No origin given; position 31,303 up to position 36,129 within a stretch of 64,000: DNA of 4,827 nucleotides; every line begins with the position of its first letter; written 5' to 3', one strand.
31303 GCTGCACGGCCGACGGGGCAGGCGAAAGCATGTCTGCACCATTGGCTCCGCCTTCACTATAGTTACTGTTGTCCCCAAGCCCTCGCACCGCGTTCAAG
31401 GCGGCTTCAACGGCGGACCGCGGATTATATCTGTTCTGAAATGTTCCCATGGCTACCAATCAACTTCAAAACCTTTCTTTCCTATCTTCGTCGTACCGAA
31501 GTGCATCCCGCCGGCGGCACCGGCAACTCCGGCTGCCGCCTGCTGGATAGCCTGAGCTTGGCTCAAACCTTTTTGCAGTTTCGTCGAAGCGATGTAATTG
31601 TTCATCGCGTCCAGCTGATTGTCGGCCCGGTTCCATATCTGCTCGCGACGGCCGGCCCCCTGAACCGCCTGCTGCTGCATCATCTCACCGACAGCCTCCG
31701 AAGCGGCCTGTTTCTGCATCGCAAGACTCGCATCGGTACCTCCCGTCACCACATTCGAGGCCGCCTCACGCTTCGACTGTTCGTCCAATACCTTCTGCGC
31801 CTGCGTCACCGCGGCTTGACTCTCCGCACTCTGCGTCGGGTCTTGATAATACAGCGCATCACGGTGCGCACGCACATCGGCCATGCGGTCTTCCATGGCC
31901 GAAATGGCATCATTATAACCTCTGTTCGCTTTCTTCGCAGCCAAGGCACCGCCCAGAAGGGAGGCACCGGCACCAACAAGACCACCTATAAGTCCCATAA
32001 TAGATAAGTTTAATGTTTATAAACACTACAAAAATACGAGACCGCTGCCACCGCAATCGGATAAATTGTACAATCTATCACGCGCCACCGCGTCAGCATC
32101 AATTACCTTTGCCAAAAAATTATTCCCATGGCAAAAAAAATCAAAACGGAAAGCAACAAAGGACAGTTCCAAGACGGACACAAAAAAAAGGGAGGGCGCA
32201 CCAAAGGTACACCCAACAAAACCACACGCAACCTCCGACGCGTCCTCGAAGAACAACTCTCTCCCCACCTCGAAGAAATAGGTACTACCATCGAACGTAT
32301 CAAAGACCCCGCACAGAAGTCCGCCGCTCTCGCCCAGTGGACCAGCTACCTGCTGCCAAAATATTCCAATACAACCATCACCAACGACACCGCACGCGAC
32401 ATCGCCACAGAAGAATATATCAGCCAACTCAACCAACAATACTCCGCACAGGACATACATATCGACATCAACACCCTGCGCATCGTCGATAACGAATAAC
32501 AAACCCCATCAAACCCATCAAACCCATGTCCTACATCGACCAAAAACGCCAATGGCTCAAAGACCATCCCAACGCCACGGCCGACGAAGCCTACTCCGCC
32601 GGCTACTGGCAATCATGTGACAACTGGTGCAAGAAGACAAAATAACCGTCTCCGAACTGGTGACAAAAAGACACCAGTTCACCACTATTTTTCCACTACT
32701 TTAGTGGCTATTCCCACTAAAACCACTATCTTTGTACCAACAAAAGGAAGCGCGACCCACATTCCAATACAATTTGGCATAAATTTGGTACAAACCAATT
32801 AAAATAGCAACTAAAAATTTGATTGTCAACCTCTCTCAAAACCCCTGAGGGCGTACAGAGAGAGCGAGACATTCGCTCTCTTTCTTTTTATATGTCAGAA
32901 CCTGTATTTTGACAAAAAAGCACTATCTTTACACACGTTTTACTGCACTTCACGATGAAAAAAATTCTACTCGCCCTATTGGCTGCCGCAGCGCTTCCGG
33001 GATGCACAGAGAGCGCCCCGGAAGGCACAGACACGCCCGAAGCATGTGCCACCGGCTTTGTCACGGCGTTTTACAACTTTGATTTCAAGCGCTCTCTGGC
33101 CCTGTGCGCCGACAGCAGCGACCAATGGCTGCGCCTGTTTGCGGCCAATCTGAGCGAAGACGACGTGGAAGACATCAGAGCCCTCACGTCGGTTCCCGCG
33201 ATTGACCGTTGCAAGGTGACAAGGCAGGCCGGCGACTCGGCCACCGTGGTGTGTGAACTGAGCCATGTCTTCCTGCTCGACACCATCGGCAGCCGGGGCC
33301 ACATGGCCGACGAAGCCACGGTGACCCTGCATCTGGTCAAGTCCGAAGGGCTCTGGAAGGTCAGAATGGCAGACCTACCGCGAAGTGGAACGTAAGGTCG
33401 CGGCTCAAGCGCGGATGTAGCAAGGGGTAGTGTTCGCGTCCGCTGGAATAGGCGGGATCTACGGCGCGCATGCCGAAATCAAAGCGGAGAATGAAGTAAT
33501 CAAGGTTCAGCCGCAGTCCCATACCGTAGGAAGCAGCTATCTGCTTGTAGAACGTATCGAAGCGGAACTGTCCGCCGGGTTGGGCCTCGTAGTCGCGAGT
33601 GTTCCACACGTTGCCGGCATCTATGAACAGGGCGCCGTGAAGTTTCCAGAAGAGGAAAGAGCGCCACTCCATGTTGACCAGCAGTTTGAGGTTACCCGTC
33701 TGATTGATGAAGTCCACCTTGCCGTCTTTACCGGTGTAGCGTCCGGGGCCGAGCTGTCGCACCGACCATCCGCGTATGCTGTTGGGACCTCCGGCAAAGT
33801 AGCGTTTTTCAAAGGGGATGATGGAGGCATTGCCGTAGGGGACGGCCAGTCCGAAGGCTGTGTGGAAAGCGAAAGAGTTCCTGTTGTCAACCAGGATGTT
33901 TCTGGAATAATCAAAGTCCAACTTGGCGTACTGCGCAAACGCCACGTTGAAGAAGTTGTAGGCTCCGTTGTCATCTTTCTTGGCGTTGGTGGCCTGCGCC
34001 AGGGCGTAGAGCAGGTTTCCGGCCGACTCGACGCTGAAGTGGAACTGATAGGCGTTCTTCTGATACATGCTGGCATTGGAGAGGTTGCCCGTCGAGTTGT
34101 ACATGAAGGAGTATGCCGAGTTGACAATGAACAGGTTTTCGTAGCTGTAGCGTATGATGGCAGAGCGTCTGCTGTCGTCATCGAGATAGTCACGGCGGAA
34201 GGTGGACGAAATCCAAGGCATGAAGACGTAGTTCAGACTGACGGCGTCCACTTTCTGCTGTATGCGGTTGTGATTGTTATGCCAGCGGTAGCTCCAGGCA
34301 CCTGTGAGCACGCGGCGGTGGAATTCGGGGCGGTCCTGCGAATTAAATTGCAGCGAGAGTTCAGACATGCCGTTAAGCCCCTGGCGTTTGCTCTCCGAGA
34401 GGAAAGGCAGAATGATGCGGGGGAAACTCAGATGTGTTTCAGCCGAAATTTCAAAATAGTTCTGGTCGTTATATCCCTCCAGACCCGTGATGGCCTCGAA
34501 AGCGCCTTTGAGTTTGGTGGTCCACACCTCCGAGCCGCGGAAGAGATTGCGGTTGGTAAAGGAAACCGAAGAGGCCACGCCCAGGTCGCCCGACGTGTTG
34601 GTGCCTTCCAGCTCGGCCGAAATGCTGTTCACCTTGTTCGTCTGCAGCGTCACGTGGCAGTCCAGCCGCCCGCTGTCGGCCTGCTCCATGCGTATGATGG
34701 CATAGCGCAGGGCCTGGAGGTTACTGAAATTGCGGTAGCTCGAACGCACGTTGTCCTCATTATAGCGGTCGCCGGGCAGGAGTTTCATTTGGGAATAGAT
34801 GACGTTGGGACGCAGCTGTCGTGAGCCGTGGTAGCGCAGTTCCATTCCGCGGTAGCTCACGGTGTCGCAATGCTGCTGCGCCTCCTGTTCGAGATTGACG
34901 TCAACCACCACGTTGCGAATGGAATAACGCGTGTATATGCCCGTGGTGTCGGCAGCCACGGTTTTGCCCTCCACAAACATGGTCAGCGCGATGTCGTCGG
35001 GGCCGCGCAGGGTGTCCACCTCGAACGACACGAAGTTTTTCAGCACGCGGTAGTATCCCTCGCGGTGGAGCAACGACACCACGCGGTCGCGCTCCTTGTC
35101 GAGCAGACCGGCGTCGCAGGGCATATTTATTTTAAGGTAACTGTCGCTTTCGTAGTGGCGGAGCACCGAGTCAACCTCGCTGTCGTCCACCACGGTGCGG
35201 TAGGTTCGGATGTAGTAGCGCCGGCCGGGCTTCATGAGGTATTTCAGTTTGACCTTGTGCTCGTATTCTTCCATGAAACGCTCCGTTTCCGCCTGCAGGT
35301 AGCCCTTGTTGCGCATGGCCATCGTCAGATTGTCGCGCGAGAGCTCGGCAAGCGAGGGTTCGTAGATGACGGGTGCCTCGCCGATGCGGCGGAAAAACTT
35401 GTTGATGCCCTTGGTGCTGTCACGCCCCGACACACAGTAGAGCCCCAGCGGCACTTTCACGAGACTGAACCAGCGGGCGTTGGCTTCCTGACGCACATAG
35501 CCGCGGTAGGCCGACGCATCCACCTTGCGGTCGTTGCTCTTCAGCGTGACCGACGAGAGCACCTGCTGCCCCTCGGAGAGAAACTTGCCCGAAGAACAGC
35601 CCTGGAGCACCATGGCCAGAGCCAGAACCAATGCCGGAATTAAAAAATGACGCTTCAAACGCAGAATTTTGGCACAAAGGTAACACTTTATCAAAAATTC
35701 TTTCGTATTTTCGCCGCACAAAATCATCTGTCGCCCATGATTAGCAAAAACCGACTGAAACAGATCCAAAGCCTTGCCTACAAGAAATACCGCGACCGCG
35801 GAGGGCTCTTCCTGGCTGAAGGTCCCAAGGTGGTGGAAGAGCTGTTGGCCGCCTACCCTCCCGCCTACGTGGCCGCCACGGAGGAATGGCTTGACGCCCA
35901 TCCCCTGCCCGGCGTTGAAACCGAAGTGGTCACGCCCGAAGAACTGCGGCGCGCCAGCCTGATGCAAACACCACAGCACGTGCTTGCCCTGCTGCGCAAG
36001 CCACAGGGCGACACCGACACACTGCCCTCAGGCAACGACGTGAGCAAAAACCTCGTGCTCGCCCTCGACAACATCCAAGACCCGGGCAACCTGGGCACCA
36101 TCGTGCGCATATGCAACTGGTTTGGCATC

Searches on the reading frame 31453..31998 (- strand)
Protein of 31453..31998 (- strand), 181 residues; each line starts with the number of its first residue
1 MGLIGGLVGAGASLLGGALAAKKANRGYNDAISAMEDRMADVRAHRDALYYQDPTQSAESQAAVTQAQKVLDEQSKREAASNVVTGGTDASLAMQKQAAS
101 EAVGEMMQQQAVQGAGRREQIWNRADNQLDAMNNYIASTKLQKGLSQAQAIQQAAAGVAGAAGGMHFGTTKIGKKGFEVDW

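Call 18: search_protein_families(library=pfam, proteins=[window:31453-31998:-], max_evalue=0.01)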
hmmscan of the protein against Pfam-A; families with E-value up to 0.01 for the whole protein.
window:31453-31998:- (181 aa): 0 families

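Call 80: search_protein_families(library=phrogs, proteins=[window:31453-31998:-], max_evalue=0.01)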
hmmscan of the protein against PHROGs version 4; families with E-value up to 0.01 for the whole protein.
window:31453-31998:- (181 aa): 0 families

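Call 103: find_related_loci(query=A8, collection=viral_contigs, flank=2500)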
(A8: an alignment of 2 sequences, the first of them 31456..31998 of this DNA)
Query A8 (181 aa) in viral_contigs; peptide patterns used: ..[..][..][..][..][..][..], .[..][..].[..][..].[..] (x = any residue, [..] = any of these).
349 stretches matched a pattern; 31 encode a relative of the query (tblastn E <= 1e-3); 31 distinct loci.
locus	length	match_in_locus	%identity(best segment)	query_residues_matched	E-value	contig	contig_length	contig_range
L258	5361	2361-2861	55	1-167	9e-57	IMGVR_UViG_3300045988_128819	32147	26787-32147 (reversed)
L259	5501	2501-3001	54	1-167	1e-55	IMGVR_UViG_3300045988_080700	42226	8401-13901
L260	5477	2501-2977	34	1-167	3e-16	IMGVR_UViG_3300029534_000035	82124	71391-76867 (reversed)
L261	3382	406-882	34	1-167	3e-16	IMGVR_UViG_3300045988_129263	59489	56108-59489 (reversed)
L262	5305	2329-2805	34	1-167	3e-16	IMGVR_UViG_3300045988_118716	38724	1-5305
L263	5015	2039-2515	34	1-167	3e-16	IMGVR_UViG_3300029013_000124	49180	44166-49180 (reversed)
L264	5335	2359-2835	34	1-167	3e-16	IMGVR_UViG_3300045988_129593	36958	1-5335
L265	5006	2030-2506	34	1-167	3e-16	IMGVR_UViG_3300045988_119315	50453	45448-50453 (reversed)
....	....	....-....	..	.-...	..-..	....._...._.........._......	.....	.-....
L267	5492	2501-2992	33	1-172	6e-16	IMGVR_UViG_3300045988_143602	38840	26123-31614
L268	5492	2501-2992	33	1-172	8e-16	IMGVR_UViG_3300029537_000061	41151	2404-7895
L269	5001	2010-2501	33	1-172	8e-16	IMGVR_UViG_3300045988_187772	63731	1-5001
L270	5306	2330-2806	34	1-167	8e-16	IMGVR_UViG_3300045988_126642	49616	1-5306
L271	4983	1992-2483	33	1-172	1e-15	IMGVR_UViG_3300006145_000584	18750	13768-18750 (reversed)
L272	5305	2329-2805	33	1-167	1e-15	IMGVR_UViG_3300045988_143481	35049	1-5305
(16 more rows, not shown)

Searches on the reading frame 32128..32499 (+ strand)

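Call 80: search_protein_families(library=phrogs, proteins=[window:32128-32499:+], max_evalue=0.01)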
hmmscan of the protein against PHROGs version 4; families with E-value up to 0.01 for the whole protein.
window:32128-32499:+ (123 aa): 3 families
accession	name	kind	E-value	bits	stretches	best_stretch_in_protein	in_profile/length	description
phrog_8771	-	unknown function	2.6e-06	28.4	1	7-109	17-121/142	-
phrog_14311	-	unknown function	0.0021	19.1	1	12-76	45-108/140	-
phrog_11043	-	unknown function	0.0055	17.6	1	16-38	12-34/105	-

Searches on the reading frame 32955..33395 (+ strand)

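Call 18: search_protein_families(library=pfam, proteins=[window:32955-33395:+], max_evalue=0.01)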
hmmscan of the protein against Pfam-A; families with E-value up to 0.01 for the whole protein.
window:32955-33395:+ (146 aa): 1 family
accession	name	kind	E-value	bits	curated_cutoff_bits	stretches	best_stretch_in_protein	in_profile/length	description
PF08139.17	LPAM_1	-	0.00045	20.9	20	1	1-17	1-17/18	Prokaryotic membrane lipoprotein lipid attachment site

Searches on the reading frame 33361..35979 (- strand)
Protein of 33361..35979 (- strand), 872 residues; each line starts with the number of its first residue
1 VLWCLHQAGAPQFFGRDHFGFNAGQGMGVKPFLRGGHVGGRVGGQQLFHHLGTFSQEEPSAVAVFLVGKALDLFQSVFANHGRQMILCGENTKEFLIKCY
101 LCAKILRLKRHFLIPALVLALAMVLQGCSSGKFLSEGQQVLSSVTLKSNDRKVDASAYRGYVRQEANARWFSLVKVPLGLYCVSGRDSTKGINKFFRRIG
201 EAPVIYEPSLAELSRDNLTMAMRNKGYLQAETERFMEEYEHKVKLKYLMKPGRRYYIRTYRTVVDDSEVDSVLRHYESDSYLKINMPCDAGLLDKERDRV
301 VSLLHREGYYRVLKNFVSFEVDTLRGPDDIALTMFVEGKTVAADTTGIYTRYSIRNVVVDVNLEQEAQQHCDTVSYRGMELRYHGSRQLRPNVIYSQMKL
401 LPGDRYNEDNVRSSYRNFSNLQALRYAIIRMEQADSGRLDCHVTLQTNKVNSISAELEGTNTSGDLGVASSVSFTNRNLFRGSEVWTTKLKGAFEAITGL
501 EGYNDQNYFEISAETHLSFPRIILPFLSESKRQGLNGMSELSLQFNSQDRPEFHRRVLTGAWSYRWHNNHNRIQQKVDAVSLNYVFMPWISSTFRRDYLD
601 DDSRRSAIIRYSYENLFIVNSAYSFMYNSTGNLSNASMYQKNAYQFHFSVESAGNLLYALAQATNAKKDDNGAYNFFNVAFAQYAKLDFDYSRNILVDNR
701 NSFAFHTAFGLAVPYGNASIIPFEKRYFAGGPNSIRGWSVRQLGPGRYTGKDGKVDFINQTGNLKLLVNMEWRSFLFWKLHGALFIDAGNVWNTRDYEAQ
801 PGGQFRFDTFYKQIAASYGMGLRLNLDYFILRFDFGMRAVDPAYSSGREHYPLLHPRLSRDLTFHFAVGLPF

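Call 69: search_protein_families(library=pfam, proteins=[window:33361-35979:-], max_evalue=0.001)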
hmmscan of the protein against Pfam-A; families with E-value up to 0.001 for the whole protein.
window:33361-35979:- (872 aa): 2 families
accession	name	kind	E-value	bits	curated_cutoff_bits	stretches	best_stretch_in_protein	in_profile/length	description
PF01103.29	Omp85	-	1.1e-24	88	24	1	683-870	154-323/325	Omp85 superfamily domain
PF07244.20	POTRA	-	0.00049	21.2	21.3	0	381-416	6-41/79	Surface antigen variable number repeat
